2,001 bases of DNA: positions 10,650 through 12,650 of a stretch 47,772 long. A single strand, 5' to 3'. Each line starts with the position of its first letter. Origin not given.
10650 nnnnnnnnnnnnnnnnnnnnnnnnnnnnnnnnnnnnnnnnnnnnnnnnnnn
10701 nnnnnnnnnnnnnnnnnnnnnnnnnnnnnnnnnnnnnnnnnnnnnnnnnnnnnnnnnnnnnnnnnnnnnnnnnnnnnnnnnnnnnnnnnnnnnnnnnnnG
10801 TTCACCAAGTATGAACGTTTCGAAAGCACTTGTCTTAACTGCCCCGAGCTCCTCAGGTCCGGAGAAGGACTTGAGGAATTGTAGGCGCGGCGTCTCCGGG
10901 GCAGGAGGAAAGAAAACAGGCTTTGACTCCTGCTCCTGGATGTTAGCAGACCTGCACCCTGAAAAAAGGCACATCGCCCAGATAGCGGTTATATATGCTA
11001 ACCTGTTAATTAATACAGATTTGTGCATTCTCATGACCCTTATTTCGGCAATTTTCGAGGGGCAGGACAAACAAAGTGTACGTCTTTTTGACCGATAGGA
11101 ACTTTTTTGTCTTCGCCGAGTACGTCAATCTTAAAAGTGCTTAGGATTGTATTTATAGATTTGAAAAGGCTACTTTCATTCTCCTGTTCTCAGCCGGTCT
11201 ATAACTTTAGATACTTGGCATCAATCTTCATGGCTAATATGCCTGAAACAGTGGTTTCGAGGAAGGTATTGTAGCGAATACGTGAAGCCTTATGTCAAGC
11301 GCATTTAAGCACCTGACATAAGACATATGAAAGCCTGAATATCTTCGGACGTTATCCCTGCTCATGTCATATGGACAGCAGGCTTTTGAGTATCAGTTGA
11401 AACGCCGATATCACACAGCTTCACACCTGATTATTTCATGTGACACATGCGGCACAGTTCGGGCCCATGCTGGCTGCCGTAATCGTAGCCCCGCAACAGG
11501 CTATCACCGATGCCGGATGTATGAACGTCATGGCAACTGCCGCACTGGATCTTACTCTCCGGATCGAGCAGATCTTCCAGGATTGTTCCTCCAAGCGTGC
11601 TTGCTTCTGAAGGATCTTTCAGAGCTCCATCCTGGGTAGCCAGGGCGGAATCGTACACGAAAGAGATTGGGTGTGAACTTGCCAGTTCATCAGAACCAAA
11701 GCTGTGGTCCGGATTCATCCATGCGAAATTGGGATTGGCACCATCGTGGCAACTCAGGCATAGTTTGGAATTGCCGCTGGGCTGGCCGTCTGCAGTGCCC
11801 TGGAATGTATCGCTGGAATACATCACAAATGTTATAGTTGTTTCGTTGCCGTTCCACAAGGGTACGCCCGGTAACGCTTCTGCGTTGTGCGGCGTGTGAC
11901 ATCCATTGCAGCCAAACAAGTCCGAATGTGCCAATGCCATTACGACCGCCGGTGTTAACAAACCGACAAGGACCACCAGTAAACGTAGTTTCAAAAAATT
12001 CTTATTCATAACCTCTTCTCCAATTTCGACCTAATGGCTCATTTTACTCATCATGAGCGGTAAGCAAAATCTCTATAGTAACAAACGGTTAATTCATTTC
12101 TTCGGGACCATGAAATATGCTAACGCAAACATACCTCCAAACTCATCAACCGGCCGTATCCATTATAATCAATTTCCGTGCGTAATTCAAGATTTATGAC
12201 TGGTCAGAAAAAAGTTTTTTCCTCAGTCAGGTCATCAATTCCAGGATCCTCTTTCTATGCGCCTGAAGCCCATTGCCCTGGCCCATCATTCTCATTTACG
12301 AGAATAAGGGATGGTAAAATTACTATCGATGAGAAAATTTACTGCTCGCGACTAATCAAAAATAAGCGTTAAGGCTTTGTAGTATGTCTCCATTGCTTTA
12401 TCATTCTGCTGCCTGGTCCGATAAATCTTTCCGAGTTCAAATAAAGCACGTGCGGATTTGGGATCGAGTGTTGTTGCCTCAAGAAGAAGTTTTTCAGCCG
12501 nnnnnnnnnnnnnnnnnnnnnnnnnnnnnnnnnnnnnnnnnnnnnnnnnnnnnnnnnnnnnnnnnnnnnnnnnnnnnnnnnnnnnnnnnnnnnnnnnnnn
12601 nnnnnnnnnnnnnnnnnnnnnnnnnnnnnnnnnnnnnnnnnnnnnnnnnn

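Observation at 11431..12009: Small tetraheme with an OmcS/OmcE-like motif pattern: candidate filament-forming (nanowire) cytochrome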

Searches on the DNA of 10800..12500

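Call 69: search_rna_families(source=window, start=10800, end=12500, threshold=evalue, max_evalue=1)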
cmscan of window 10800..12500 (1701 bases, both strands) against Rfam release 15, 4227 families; matches with E-value up to 1: 0.
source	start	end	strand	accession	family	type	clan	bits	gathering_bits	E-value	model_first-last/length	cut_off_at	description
